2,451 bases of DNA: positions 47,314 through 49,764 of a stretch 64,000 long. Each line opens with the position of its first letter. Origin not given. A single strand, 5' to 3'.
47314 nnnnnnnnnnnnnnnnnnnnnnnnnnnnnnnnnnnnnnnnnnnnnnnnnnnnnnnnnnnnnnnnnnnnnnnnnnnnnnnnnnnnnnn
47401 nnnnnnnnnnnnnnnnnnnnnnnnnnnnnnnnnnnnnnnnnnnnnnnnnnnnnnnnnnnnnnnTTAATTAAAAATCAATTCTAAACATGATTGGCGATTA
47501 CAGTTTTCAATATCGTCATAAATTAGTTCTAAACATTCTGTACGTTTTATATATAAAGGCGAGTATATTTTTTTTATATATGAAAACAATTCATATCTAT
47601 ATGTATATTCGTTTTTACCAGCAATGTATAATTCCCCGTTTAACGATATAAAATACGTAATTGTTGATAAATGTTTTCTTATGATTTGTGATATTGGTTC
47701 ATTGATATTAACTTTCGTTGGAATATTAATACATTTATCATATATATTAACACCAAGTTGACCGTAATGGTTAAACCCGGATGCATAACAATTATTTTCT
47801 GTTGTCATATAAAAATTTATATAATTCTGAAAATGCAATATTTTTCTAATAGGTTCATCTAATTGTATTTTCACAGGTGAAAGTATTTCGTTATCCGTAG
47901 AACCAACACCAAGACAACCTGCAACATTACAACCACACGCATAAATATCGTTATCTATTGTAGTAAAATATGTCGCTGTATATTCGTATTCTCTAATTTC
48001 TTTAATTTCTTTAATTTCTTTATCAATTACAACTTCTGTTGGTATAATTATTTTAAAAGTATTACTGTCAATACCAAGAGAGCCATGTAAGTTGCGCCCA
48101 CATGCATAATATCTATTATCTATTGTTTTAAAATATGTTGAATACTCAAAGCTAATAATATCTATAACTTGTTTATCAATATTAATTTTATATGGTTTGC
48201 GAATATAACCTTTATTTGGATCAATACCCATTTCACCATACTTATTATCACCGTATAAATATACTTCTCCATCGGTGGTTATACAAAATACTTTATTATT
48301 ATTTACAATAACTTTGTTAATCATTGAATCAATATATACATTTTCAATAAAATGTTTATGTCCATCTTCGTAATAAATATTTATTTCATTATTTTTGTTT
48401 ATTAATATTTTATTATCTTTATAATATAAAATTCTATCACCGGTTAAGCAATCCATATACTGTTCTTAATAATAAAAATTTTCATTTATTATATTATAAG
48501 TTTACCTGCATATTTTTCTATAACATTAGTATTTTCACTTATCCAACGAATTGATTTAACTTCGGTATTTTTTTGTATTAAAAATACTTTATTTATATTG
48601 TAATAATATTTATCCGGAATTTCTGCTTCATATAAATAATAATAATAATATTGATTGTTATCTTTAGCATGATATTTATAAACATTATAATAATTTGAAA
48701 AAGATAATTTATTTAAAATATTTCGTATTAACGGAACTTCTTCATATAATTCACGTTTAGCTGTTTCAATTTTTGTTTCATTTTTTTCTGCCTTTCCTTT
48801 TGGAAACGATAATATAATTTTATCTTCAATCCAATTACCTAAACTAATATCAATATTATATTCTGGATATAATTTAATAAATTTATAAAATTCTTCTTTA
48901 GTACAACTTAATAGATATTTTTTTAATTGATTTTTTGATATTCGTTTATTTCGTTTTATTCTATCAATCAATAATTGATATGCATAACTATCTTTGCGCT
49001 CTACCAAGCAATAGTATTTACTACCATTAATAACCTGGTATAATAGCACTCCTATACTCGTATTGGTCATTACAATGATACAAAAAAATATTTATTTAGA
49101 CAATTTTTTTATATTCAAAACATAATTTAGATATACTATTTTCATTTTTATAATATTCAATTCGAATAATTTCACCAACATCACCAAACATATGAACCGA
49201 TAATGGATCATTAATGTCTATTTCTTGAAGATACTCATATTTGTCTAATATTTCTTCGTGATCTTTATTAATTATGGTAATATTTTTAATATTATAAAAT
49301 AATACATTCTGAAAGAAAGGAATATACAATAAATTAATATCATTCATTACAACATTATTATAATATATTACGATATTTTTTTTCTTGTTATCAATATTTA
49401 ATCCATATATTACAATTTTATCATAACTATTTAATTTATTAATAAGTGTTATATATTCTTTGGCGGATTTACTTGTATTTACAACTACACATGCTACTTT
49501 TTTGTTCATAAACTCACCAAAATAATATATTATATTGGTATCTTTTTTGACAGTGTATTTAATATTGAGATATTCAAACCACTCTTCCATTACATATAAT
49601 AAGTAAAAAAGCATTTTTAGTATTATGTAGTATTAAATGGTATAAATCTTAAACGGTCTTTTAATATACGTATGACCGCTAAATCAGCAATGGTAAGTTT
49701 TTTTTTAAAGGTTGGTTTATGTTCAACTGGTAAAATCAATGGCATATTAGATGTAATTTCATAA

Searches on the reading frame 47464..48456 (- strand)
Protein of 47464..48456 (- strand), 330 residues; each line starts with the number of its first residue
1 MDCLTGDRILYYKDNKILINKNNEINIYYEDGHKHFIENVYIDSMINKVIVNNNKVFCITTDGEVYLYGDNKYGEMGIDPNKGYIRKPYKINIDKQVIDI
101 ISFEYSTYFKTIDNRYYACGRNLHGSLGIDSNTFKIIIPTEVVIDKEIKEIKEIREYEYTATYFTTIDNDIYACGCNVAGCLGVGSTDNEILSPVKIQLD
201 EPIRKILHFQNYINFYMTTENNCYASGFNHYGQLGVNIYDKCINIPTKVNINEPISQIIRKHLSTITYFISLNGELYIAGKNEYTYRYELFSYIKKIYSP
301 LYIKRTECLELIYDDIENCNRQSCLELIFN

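Call 10: search_protein_families(library=pfam, proteins=[window:47464-48456:-], max_evalue=0.001)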
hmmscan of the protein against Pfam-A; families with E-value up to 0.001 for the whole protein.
window:47464-48456:- (330 aa): 3 families
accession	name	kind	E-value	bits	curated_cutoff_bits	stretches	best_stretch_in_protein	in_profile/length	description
PF25390.1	WD40_RLD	-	5.9e-30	105.2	150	2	45-206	196-351/363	RCC1-like domain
PF00415.24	RCC1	-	2.7e-21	76.3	21.7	1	168-205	1-39/50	Regulator of chromosome condensation (RCC1) repeat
PF13540.12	RCC1_2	-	1.3e-08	34.9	22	0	58-74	13-29/30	Regulator of chromosome condensation (RCC1) repeat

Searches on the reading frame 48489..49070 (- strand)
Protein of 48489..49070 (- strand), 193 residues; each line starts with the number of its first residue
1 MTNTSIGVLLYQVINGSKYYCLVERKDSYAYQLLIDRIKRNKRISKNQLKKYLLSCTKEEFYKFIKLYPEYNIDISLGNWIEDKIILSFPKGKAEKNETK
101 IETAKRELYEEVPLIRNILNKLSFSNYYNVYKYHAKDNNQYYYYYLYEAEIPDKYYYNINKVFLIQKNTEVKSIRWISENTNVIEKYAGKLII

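Call 68: search_protein_families(library=pfam, proteins=[window:48489-49070:-], max_evalue=1)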
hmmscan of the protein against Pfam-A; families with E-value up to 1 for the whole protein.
window:48489-49070:- (193 aa): 1 family
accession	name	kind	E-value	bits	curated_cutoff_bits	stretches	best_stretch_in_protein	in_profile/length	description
PF00293.34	NUDIX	-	1e-08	35.7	21.1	1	88-179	32-115/134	NUDIX domain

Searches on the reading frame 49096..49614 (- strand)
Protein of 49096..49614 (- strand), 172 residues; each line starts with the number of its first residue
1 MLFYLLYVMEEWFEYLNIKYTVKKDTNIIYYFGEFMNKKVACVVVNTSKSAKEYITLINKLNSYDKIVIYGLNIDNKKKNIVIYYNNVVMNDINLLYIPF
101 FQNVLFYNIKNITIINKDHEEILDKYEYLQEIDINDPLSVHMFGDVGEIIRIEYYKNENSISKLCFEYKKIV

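Call 68: search_protein_families(library=pfam, proteins=[window:49096-49614:-], max_evalue=1)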
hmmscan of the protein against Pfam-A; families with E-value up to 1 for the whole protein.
window:49096-49614:- (172 aa): 1 family
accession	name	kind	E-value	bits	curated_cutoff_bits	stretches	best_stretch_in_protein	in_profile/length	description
PF07801.16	DUF1647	-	0.098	12.8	25.7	1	42-113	67-139/141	Protein of unknown function (DUF1647)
